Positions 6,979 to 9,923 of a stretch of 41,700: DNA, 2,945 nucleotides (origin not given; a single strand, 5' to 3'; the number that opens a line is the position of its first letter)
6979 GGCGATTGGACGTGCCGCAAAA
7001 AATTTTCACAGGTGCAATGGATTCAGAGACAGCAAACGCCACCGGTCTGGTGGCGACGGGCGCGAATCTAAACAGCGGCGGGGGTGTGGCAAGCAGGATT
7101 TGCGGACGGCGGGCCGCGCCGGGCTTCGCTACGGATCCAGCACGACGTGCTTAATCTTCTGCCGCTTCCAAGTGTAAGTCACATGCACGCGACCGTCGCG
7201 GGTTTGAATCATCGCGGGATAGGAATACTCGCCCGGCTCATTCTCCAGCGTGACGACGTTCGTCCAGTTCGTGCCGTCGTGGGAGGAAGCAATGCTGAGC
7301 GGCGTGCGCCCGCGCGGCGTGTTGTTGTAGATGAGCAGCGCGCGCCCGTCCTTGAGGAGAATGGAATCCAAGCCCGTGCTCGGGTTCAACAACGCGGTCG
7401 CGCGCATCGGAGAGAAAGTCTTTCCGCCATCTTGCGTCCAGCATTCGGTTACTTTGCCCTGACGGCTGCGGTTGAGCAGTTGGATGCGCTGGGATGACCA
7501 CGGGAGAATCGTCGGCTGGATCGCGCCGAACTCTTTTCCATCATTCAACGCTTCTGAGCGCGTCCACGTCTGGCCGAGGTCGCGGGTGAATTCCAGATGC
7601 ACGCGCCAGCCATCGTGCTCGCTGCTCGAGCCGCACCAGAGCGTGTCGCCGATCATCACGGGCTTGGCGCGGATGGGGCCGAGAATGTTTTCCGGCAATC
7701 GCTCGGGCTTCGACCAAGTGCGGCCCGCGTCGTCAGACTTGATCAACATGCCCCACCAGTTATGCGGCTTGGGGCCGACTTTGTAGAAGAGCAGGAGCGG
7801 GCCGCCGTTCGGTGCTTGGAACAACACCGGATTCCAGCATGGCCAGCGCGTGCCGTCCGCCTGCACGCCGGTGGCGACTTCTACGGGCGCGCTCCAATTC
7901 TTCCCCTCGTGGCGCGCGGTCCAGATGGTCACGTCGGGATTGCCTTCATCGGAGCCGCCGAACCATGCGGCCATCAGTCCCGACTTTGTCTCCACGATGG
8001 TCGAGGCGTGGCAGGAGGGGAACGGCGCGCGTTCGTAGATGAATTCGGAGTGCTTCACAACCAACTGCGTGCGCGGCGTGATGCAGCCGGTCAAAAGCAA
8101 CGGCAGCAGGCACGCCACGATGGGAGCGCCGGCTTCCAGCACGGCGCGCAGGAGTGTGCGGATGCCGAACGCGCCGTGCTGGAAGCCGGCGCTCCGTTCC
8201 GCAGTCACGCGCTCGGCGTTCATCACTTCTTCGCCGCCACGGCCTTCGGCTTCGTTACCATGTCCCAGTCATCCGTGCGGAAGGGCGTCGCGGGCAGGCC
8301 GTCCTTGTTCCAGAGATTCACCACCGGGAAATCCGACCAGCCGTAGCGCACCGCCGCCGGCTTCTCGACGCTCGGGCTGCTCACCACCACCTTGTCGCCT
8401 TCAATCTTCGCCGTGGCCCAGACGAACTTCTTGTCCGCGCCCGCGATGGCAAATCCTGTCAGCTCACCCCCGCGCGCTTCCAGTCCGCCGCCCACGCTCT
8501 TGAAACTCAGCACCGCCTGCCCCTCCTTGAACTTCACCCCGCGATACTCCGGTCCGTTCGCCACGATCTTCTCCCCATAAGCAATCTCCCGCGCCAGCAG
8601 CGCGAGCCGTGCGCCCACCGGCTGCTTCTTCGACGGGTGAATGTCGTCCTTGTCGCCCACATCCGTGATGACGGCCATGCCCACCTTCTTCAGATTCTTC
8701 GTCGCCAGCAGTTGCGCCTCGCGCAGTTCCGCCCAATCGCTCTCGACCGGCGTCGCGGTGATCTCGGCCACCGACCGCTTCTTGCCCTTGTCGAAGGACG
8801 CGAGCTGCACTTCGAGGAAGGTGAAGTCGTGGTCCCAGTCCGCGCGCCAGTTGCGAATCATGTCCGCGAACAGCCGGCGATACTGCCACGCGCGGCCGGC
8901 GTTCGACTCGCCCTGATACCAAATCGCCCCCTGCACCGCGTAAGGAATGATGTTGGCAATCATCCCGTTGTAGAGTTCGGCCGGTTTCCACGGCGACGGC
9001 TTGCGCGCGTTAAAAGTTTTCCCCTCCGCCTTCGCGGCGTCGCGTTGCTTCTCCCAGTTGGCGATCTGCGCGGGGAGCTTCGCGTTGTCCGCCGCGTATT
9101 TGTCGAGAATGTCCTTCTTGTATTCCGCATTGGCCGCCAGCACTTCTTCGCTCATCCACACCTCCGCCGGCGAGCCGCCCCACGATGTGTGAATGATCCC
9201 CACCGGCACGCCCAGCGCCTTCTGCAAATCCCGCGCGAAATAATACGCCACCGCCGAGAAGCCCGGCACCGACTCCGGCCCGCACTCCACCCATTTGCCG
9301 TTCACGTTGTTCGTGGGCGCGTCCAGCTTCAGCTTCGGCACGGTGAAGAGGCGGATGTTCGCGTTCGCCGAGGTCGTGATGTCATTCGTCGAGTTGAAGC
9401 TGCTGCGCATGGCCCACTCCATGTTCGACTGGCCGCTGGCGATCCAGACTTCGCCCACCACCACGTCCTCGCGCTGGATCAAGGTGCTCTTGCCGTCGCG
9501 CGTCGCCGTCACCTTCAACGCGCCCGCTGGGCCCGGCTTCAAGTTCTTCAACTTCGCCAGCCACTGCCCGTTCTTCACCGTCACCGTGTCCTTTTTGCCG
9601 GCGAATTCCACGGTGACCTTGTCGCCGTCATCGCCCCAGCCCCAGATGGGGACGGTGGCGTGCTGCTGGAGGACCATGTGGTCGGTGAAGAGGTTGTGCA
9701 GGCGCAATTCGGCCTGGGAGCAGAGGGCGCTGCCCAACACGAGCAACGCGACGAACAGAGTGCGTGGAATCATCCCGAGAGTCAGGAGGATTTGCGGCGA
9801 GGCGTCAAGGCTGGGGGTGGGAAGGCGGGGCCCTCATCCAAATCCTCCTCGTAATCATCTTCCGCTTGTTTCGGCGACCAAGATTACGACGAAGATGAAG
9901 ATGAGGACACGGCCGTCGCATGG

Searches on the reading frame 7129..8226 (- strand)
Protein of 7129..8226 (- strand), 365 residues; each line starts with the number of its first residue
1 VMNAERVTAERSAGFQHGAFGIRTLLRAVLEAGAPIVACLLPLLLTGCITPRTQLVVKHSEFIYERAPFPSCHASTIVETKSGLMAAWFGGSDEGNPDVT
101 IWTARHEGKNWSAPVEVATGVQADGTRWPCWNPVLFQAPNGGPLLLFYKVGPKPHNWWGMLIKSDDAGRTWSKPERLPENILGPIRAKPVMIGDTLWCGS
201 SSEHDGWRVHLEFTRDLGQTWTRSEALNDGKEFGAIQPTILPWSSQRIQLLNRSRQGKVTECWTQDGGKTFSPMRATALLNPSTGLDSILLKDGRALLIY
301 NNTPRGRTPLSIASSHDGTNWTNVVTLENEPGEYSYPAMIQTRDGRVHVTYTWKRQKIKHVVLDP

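Call 83: search_protein_families(library=pfam, proteins=[window:7129-8226:-], max_evalue=0.0001)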
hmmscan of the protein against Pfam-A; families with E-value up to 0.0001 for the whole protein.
window:7129-8226:- (365 aa): 1 family
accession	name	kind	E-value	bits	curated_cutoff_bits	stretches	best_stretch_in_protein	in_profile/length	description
PF13088.12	BNR_2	-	5e-85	285.7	31.4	1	84-349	3-277/277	BNR repeat-like domain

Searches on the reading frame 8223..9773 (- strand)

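Call 83: search_protein_families(library=pfam, proteins=[window:8223-9773:-], max_evalue=0.0001)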
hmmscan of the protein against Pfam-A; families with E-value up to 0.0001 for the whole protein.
window:8223-9773:- (516 aa): 1 family
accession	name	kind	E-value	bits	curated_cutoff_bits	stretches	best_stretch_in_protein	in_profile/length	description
PF03629.24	SASA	-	1.4e-15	58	24.8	2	262-361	98-199/226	Carbohydrate esterase, sialic acid-specific acetylesterase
